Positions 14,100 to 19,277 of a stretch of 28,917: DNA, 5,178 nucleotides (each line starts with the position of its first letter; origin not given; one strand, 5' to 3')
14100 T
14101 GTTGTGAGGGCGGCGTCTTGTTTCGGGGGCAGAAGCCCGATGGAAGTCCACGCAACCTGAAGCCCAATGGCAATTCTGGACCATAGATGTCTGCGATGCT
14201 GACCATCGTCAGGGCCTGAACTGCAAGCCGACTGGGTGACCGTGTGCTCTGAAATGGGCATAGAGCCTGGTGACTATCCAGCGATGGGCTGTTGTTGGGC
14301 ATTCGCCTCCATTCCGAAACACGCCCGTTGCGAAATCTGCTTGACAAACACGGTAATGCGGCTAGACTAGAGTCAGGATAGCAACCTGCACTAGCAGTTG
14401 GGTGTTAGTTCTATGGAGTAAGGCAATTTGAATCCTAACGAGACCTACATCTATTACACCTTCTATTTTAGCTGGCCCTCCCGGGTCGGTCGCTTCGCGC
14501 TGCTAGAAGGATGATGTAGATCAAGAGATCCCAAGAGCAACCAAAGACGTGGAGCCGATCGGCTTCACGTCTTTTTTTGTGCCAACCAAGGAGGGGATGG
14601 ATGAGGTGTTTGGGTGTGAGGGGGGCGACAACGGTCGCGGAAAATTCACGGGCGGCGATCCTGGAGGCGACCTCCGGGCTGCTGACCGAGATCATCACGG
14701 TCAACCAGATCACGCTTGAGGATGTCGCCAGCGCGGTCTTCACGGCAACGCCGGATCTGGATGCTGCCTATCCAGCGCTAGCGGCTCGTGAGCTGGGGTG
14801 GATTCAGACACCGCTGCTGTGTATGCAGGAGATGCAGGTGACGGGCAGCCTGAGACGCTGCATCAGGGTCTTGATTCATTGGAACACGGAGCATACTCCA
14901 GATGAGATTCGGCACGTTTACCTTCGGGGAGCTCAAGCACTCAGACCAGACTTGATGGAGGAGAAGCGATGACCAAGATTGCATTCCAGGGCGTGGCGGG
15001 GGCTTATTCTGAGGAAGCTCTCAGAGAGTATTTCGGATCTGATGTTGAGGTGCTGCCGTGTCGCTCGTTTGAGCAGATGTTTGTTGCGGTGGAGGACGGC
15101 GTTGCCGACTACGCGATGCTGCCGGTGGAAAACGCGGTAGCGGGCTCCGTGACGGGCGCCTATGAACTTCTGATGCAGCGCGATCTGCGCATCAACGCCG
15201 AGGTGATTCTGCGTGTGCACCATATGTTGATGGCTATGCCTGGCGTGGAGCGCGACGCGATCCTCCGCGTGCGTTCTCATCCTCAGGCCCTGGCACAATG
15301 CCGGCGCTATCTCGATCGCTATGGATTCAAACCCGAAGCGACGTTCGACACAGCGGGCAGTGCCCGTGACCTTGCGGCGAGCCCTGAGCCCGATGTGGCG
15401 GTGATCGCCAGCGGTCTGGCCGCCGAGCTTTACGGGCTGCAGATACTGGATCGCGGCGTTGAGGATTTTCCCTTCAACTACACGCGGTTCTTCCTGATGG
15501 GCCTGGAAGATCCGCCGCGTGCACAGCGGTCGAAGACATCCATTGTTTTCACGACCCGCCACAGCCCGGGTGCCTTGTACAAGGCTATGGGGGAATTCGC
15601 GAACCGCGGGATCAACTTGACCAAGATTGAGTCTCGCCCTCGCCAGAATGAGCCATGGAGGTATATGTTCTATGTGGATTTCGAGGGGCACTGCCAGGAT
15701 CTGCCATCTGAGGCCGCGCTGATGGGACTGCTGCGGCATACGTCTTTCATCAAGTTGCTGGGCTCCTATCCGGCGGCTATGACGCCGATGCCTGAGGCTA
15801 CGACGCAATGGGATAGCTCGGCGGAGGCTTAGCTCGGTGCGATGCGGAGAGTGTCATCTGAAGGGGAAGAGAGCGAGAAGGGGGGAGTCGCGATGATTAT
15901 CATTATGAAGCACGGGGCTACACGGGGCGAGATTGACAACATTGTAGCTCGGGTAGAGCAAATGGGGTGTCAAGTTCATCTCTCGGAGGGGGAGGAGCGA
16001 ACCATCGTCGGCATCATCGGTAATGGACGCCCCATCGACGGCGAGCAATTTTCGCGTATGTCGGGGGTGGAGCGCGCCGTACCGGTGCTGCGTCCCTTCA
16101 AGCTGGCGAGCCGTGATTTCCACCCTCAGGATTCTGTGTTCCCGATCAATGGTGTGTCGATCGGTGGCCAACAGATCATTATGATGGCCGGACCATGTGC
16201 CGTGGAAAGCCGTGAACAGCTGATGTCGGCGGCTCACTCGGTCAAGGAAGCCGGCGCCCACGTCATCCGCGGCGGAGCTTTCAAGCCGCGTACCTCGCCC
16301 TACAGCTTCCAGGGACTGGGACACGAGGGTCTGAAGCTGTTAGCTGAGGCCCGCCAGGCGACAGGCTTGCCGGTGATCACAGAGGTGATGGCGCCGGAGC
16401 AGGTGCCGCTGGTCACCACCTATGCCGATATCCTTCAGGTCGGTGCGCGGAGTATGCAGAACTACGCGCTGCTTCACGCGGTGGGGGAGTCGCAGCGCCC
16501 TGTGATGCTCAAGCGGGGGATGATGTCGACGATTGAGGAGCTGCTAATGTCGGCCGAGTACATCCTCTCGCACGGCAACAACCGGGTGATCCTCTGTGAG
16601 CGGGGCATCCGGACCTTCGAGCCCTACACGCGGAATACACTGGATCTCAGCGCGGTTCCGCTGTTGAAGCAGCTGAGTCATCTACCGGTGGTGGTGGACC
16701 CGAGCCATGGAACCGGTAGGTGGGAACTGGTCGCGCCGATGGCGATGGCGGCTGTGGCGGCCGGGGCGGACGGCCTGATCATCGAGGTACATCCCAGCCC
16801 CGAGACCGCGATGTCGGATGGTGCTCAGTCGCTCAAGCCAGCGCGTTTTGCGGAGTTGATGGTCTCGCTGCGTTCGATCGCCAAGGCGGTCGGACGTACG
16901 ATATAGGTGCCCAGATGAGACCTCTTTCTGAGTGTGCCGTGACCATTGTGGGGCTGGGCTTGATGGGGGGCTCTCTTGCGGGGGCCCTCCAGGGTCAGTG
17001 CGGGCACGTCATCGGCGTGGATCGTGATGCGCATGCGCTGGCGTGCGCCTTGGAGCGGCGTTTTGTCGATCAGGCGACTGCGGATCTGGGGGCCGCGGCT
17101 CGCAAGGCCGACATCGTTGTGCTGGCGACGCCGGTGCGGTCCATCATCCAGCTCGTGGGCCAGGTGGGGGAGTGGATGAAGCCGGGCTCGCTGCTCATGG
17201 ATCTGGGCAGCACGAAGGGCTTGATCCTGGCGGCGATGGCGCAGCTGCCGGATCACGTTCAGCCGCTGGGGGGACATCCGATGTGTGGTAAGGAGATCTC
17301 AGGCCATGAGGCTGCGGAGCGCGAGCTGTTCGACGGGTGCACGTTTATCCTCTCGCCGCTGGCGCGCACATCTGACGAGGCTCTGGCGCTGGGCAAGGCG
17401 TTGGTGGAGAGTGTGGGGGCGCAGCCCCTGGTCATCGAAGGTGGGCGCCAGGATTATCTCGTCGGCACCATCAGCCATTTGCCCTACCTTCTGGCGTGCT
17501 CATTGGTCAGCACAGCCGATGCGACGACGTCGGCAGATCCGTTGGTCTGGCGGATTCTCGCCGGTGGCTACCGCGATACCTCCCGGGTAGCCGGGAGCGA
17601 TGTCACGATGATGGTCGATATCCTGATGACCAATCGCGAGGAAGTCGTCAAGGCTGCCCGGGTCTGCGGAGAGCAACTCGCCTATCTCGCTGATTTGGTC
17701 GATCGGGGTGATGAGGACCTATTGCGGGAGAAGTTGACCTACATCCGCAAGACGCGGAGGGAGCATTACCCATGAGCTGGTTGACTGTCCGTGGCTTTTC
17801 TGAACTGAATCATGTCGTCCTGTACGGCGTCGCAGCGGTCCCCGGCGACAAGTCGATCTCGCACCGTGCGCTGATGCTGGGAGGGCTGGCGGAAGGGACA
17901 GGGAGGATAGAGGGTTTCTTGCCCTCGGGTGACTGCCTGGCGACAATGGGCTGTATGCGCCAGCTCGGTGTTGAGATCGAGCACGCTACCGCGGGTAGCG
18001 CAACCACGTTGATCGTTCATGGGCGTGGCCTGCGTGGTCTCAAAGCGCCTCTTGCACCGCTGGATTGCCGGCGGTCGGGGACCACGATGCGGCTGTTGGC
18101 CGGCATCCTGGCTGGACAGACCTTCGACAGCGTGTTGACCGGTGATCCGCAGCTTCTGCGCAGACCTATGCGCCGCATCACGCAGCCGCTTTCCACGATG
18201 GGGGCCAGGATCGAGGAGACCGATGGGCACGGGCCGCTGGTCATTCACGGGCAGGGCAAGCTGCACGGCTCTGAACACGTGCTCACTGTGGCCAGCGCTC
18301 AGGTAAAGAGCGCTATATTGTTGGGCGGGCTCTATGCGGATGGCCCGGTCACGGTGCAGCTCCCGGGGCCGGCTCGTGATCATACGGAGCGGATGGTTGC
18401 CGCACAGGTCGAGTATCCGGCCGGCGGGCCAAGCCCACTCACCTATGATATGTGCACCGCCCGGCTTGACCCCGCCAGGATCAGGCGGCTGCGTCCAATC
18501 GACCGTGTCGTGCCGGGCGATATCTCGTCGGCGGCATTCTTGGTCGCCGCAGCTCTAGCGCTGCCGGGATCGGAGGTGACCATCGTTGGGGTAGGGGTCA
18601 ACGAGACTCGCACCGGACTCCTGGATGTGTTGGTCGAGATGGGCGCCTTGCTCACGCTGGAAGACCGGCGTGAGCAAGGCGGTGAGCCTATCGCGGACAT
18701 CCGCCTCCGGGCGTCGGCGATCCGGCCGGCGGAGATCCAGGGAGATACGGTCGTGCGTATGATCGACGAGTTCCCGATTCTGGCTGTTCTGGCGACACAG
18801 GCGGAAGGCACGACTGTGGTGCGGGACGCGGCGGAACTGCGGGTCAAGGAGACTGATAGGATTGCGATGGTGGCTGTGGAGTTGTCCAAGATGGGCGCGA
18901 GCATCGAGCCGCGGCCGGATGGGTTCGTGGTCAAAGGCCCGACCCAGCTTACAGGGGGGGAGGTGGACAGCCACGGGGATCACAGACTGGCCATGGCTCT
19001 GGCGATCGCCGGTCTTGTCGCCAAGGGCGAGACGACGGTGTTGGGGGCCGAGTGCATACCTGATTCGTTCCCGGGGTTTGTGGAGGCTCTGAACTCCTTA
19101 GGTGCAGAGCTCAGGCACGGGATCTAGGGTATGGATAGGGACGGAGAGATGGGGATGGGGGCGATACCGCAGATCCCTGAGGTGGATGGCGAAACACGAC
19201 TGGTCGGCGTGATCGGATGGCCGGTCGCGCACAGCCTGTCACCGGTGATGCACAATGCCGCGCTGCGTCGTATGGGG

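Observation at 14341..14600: Un-annotated triple-sensing (Tyr + Phe + Trp) ribosomal attenuator heading the aromatic pathway cluster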

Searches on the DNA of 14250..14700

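Call 6: search_rna_families(source=window, start=14250, end=14700, threshold=evalue, max_evalue=10, show_alignments=4)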
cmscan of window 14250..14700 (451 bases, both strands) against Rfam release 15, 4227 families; matches with E-value up to 10: 4.
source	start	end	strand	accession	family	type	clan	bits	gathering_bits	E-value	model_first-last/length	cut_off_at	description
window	14543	14649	-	RF01820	RsaE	Gene; sRNA;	-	18.7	79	1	1-112/112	no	RNA Staph. aureus E (RoxS)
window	14544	14573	+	RF02021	mir-3179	Gene; miRNA;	-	15.1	90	5.8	1-84/84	no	mir-3179 microRNA precursor family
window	14263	14302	+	RF02166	PVT1_3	Gene; lncRNA;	-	11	45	1.9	55-95/95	no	Pvt1 oncogene conserved region 3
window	14337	14470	-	RF02091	DAOA-AS1_2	Gene; lncRNA;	-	8.5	43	8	1-205/205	no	DAOA antisense RNA 1 conserved region 2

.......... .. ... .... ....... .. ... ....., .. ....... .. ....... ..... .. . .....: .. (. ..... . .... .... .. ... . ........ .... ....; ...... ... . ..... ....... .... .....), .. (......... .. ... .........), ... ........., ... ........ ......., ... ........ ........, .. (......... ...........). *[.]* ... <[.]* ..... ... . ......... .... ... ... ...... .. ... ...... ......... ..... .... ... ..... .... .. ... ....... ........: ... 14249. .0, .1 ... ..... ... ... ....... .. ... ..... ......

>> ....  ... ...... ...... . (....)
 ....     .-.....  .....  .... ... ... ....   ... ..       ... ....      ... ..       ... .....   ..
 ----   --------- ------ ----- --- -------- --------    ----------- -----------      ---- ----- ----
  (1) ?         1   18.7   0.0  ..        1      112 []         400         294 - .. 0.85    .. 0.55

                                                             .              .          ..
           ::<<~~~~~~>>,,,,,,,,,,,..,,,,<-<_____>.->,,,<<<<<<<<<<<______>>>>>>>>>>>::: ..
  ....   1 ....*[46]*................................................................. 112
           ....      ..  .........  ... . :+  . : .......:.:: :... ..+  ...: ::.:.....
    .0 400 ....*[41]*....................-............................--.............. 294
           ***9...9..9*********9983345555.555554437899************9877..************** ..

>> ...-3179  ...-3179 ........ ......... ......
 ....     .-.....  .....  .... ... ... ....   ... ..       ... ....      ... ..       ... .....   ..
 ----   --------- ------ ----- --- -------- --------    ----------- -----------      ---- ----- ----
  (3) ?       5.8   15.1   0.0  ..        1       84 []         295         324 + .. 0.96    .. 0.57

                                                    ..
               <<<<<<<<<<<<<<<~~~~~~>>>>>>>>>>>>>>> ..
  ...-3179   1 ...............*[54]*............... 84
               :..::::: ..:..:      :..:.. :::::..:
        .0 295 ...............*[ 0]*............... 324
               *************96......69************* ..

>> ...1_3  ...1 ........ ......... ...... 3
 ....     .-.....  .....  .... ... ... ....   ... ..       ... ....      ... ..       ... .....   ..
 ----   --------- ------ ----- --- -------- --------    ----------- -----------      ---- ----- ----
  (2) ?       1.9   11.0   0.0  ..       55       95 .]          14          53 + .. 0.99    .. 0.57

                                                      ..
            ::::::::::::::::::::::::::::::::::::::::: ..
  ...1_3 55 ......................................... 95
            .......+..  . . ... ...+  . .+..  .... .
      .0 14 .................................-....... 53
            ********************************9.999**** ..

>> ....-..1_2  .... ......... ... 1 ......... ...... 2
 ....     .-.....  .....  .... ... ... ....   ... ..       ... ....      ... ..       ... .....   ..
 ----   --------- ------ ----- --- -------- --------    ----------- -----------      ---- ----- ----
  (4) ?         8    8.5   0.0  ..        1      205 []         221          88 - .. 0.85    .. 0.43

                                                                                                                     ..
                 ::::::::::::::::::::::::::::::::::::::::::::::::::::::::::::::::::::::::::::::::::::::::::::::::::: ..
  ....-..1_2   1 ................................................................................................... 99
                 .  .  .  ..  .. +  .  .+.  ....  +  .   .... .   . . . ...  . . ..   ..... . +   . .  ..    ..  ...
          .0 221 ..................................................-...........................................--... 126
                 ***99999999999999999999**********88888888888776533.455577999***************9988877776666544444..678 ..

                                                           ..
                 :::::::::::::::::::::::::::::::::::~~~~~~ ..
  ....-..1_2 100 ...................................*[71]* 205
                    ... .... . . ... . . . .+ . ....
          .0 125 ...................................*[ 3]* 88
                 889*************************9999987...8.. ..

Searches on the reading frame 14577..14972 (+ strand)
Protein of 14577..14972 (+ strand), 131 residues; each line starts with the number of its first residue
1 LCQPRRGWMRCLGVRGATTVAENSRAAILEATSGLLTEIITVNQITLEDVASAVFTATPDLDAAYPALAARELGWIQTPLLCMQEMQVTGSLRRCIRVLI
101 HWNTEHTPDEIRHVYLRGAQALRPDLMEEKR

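Call 9: search_protein_families(library=pfam, proteins=[window:14577-14972:+])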
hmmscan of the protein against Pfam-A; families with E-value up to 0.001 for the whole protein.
window:14577-14972:+ (131 aa): 1 family
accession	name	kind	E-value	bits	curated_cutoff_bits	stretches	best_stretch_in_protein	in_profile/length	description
PF07736.16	CM_1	-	4.1e-47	159.8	27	1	13-126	3-116/116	Chorismate mutase type I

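Call 27: find_related_loci(query=window:14601-14972:+, collection=genome_contigs, flank=1500)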
Query window:14601-14972:+ (123 aa) in genome_contigs; peptide patterns used: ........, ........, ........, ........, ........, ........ (x = any residue, [..] = any of these).
569 stretches matched a pattern; 324 encode a relative of the query (tblastn E <= 1e-3); the best 80 are kept; 80 distinct loci.
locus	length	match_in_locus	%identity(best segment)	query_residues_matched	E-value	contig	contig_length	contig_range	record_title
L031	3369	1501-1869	91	1-123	5e-68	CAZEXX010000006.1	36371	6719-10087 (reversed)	MAG TPA_asm: uncultured Anaerolineales bacterium isolate SRP191223_co2_261 genome assembly, contig: NODE_345_length_3637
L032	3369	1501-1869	79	1-123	1e-62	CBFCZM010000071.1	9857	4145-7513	MAG TPA_asm: uncultured Anaerolineae bacterium isolate SRR26215688_binner13_Refined_40 genome assembly, contig: ERZ25073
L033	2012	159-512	68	1-118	4e-53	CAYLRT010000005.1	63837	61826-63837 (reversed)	MAG TPA_asm: uncultured Anaerolineales bacterium isolate binchicken_co19_453 genome assembly, contig: NODE_423_length_63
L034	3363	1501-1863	65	1-121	5e-52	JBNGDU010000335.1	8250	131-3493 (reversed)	MAG: Anaerolineae bacterium isolate E05-043 bin23.fa-335, whole genome shotgun sequence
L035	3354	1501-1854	67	1-118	2e-51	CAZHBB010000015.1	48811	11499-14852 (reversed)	MAG TPA_asm: uncultured Anaerolineales bacterium isolate SRP338002_co1_195 genome assembly, contig: NODE_650_length_4881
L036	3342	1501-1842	72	5-118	5e-51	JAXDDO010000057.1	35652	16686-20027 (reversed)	MAG: Anaerolineae bacterium isolate POMEDNA-B73 Raw2_k127_1943609, whole genome shotgun sequence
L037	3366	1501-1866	65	1-122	4e-50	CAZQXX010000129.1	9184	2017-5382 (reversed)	MAG TPA_asm: uncultured Anaerolineales bacterium isolate SRP319275_co2_291 genome assembly, contig: NODE_7672_length_918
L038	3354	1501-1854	64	1-118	8e-50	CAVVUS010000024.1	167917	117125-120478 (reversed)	MAG: uncultured Chloroflexia bacterium isolate MFD02923.bin.2.49 genome assembly, contig: contig_29984, whole genome sho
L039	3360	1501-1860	63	1-120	2e-49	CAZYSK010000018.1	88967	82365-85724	MAG TPA_asm: uncultured Anaerolineales bacterium isolate binchicken_co334_204 genome assembly, contig: NODE_327_length_8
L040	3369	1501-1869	63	1-123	4e-49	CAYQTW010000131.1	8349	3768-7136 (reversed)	MAG TPA_asm: uncultured Anaerolineales bacterium isolate binchicken_co355_303 genome assembly, contig: NODE_6773_length_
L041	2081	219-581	64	3-123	4e-49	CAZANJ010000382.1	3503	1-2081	MAG TPA_asm: uncultured Anaerolineales bacterium isolate binchicken_co8_337 genome assembly, contig: NODE_54824_length_3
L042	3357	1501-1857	65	1-119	4e-49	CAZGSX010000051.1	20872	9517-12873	MAG TPA_asm: uncultured Anaerolineales bacterium isolate SRP319275_co2_215 genome assembly, contig: NODE_1938_length_208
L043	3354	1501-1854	66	3-120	1e-48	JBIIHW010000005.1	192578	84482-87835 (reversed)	MAG: Pirellulaceae bacterium isolate ME2001-08-13pf_3300042453_group1_bin193 Rohwer_bin1671_scaffold_21_c1, whole genome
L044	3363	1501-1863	63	1-121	9e-49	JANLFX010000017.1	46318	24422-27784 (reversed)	MAG: Anaerolineae bacterium isolate A05DMB24 NODE_17_length_46318_cov_10.643322, whole genome shotgun sequence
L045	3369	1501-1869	61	1-123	7e-49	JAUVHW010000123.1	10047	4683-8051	MAG: Ardenticatenales bacterium isolate CSMAG_412 CSMAG_412_k141_146786_length_10047_cov_8.3314, whole genome shotgun se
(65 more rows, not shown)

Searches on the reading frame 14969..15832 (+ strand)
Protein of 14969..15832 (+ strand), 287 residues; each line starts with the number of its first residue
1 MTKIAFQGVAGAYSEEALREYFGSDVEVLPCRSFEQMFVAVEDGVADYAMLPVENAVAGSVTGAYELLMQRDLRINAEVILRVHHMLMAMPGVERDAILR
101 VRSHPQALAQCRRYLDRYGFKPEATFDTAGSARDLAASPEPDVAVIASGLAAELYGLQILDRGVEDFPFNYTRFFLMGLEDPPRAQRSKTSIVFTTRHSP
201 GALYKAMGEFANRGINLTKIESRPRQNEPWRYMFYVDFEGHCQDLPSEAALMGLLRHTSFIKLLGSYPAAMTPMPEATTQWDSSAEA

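Call 9: search_protein_families(library=pfam, proteins=[window:14969-15832:+])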
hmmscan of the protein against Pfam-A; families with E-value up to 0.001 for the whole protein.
window:14969-15832:+ (287 aa): 2 families
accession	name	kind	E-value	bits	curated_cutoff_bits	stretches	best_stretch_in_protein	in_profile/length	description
PF00800.23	PDT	-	1.8e-58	197.8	25.2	1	4-180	1-179/181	Prephenate dehydratase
PF01842.31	ACT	-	1.9e-05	24.8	27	1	191-240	2-50/66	ACT domain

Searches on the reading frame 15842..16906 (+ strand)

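Call 9: search_protein_families(library=pfam, proteins=[window:15842-16906:+])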
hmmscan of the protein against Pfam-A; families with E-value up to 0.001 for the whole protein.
window:15842-16906:+ (354 aa): 3 families
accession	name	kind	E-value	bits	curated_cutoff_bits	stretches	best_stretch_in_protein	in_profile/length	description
PF00793.26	DAHP_synth_1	-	9e-82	274.4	25.5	1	104-345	9-266/270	DAHP synthetase I family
PF18152.6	DAHP_snth_FXD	-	4.4e-24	84.5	27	1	18-83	1-66/67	DAHP synthase ferredoxin-like domain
PF03102.20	NeuB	-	1.8e-11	44.4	22.1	1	158-353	52-239/241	NeuB family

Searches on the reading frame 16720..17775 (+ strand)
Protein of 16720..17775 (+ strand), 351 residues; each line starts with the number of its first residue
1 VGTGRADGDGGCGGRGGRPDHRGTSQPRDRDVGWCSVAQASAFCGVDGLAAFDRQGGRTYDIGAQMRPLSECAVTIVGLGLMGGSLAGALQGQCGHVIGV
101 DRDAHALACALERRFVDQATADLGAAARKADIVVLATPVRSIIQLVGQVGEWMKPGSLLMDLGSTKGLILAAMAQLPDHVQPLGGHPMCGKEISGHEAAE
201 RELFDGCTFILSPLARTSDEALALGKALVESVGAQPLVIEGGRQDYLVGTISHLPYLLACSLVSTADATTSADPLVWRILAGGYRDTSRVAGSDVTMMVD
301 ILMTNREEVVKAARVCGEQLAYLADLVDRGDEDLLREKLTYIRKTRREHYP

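Call 9: search_protein_families(library=pfam, proteins=[window:16720-17775:+])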
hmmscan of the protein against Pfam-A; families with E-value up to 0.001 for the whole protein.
window:16720-17775:+ (351 aa): 7 families
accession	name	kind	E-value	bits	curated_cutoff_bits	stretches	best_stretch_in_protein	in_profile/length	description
PF02153.23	PDH_N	-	2.9e-30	105.3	26.5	1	86-235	1-151/154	Prephenate dehydrogenase, nucleotide-binding domain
PF20463.3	PDH_C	-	1.3e-16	61.2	22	1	245-339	6-100/102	Prephenate dehydrogenase, dimerization domain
PF03807.23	F420_oxidored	-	7.4e-07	30.1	21.6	1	74-161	2-90/94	NADP oxidoreductase coenzyme F420-dependent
PF03446.21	NAD_binding_2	-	1.3e-06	29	21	1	74-166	2-96/161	NAD binding domain of 6-phosphogluconate dehydrogenase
PF10727.15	Rossmann-like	-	8.1e-06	26.1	23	1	71-173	14-119/131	Rossmann-like domain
PF02826.25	2-Hacid_dh_C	-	9.4e-05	22.3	25.1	1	64-139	29-101/178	D-isomer specific 2-hydroxyacid dehydrogenase, NAD binding domain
PF01488.26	Shikimate_DH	-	0.00017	22.1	24.3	1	68-162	9-111/138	Shikimate / quinate 5-dehydrogenase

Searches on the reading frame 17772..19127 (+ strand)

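Call 9: search_protein_families(library=pfam, proteins=[window:17772-19127:+])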
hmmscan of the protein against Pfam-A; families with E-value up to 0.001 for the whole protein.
window:17772-19127:+ (451 aa): 1 family
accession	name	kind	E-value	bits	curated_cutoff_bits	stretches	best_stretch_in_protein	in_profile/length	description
PF00275.25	EPSP_synthase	-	1.1e-101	341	22.8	1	19-440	9-417/417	EPSP synthase (3-phosphoshikimate 1-carboxyvinyltransferase)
